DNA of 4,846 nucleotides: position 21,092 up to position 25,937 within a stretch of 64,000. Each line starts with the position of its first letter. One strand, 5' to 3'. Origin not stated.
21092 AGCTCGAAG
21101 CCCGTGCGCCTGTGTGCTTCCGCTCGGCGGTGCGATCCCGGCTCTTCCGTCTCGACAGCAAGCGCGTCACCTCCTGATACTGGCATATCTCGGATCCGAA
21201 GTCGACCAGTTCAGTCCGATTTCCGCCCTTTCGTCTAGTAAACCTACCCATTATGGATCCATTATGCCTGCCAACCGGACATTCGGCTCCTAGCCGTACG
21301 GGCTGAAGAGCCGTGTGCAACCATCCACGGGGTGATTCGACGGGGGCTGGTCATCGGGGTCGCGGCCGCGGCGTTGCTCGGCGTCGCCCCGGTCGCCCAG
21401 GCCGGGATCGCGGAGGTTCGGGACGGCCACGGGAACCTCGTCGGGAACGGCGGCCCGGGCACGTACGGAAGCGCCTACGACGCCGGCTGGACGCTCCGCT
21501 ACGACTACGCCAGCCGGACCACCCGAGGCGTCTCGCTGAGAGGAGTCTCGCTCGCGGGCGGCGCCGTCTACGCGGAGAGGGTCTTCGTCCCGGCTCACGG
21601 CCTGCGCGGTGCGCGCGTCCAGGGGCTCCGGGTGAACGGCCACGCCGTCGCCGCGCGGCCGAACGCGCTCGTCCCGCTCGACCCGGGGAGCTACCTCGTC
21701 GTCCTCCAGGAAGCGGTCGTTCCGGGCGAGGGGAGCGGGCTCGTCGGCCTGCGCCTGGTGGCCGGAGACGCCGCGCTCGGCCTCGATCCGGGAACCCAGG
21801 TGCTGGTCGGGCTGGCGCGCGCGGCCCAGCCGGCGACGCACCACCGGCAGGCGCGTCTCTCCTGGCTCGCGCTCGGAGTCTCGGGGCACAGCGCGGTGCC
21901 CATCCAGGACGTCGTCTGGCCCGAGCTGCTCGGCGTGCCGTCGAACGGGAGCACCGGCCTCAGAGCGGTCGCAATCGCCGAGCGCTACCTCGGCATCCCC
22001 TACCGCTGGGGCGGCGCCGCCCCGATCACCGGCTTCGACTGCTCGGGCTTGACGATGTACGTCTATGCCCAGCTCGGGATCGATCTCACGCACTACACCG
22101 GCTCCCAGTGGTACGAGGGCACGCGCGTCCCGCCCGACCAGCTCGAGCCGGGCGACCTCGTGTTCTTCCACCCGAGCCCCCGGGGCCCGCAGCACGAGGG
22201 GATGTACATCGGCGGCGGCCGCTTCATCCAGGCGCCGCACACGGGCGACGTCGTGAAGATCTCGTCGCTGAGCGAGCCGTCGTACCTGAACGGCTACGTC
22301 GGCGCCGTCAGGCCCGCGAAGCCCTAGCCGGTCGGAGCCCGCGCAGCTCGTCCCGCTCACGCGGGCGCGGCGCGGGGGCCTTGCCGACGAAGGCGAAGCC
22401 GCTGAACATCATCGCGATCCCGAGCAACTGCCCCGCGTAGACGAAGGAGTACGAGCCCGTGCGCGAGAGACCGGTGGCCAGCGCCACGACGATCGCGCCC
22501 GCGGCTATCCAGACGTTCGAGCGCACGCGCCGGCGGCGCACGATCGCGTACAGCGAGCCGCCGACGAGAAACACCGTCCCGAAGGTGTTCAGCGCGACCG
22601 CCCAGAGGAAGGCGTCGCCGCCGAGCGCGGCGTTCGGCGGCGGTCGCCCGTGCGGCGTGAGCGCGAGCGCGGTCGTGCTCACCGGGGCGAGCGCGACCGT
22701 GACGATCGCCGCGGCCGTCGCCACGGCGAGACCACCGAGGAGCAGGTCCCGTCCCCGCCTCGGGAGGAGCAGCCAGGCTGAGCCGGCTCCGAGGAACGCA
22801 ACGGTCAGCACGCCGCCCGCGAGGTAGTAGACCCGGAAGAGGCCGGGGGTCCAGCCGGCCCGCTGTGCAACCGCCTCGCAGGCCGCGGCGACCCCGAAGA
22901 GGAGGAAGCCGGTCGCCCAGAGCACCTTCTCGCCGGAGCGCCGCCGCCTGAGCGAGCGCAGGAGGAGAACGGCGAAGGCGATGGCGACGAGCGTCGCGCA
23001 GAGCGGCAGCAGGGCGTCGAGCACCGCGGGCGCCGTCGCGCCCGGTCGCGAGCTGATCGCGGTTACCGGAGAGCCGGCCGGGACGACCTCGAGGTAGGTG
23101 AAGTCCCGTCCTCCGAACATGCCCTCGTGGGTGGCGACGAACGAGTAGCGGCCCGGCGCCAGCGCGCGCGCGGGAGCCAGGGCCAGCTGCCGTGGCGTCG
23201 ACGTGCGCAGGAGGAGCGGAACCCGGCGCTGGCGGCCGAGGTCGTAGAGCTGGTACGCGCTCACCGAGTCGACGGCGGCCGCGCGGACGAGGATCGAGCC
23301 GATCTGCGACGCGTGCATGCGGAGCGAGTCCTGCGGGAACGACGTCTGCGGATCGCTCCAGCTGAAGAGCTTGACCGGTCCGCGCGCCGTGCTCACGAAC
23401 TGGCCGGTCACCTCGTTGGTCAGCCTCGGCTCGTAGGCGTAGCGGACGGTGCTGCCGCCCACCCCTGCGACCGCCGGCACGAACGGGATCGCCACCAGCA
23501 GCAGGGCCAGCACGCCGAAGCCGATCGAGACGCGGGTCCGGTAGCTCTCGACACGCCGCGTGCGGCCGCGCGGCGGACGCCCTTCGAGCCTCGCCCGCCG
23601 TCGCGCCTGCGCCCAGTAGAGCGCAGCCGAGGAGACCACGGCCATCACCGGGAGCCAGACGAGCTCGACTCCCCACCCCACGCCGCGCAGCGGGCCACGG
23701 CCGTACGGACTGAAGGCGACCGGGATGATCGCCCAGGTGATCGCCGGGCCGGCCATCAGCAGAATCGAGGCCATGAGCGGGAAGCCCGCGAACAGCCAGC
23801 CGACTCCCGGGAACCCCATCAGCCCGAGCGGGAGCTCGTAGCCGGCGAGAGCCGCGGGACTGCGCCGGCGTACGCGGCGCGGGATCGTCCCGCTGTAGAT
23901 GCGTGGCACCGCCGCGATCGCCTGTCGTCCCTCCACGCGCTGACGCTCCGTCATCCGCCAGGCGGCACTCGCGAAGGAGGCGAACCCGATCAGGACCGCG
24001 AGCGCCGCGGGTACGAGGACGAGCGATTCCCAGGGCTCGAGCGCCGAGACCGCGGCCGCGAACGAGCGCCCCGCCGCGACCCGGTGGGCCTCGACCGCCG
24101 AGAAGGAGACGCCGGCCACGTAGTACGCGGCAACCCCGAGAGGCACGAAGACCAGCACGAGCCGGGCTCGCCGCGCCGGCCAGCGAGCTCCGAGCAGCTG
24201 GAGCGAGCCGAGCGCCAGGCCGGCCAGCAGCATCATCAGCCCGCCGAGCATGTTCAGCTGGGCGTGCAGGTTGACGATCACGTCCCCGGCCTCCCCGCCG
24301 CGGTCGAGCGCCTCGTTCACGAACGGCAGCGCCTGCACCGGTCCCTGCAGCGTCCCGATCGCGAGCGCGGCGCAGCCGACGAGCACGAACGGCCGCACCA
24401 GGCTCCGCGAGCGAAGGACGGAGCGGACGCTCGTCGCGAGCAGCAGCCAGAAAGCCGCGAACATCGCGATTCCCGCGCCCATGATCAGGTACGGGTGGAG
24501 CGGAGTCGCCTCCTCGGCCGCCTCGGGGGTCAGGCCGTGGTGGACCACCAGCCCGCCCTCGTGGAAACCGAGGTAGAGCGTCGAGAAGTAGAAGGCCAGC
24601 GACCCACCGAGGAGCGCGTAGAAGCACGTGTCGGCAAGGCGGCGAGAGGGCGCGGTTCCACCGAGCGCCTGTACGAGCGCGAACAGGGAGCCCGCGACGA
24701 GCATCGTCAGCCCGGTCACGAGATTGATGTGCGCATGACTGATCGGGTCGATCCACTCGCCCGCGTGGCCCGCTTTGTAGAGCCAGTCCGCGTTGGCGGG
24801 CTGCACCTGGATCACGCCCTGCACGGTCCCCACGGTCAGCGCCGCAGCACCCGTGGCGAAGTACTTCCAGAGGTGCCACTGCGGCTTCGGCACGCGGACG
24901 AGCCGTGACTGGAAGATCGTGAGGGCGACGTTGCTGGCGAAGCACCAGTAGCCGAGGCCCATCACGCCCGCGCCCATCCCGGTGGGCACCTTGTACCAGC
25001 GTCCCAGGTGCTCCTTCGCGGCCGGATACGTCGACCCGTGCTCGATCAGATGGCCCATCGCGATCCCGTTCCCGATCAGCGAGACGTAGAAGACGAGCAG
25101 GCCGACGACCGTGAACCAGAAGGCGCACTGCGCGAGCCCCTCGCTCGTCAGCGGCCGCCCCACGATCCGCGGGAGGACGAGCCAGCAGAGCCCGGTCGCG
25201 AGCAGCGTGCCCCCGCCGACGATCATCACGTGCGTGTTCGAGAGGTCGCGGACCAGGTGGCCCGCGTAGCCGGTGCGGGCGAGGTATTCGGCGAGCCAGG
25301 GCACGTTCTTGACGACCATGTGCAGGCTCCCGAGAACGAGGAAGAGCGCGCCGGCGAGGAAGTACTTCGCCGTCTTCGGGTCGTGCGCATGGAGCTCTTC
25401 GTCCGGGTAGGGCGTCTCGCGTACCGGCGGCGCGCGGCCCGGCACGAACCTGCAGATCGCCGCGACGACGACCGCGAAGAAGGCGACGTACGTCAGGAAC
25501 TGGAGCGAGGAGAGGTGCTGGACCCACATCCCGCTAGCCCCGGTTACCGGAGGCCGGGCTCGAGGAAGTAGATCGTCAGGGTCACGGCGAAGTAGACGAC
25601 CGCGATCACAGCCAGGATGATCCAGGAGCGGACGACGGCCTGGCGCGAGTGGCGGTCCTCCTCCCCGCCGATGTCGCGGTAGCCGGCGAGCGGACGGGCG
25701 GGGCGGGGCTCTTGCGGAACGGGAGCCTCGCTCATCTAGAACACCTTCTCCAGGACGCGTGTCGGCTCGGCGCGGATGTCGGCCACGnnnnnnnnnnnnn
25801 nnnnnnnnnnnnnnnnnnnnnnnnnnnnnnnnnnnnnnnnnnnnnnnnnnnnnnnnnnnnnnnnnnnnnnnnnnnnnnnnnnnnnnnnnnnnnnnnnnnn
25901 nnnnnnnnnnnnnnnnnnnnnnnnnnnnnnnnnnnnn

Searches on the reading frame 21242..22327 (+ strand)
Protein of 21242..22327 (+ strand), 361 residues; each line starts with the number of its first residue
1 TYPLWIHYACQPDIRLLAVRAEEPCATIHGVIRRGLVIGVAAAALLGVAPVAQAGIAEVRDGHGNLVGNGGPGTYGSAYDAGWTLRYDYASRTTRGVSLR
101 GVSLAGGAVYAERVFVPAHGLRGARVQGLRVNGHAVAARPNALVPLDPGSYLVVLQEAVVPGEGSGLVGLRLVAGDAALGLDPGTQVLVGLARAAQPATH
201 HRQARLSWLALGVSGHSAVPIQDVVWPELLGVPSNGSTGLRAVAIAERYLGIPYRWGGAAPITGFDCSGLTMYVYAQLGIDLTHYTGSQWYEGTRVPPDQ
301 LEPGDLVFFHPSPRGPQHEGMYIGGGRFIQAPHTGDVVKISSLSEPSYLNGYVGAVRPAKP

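Call 67: search_protein_families(library=pfam, proteins=[window:21242-22327:+], max_evalue=0.00001)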
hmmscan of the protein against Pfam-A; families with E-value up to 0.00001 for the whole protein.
window:21242-22327:+ (361 aa): 1 family
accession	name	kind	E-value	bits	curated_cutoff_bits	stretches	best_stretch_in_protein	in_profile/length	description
PF00877.26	NLPC_P60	-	5.3e-27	94.3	23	1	251-357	1-105/105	NlpC/P60 family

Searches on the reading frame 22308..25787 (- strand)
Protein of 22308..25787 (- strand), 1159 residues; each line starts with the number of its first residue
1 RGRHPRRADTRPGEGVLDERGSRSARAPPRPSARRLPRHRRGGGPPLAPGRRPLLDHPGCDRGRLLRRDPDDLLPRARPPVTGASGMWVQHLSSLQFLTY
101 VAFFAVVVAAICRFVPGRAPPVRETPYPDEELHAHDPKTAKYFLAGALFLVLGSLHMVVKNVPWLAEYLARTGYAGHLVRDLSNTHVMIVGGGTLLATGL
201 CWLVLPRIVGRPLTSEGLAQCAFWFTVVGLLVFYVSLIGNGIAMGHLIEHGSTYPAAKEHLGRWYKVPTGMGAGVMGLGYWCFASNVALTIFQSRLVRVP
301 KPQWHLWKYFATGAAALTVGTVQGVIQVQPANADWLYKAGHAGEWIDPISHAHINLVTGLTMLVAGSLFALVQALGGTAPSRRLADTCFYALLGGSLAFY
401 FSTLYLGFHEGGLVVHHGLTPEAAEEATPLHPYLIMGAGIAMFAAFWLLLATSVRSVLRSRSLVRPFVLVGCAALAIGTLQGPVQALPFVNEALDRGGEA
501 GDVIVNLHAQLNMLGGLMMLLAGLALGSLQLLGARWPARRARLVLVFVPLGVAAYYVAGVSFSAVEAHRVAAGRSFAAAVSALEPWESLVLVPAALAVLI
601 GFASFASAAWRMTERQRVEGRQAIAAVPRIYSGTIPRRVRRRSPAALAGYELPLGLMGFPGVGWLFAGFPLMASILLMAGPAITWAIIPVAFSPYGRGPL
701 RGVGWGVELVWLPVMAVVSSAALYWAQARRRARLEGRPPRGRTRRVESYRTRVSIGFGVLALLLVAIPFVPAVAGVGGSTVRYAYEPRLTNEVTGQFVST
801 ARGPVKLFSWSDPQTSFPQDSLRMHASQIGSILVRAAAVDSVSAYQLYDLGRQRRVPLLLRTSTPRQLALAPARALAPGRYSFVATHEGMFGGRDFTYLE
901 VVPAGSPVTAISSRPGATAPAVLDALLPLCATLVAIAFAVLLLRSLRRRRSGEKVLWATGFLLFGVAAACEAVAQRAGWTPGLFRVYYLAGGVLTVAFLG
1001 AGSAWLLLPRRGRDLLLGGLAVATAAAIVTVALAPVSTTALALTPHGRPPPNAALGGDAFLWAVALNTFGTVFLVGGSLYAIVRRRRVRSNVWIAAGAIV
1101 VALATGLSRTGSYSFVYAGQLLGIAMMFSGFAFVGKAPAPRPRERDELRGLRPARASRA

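Call 67: search_protein_families(library=pfam, proteins=[window:22308-25787:-], max_evalue=0.00001)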
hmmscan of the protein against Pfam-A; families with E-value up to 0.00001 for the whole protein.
window:22308-25787:- (1159 aa): 1 family
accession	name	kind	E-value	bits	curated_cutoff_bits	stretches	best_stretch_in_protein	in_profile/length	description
PF00115.25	COX1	-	1.6e-07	31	34.8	0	151-255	319-414/436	Cytochrome C and Quinol oxidase polypeptide I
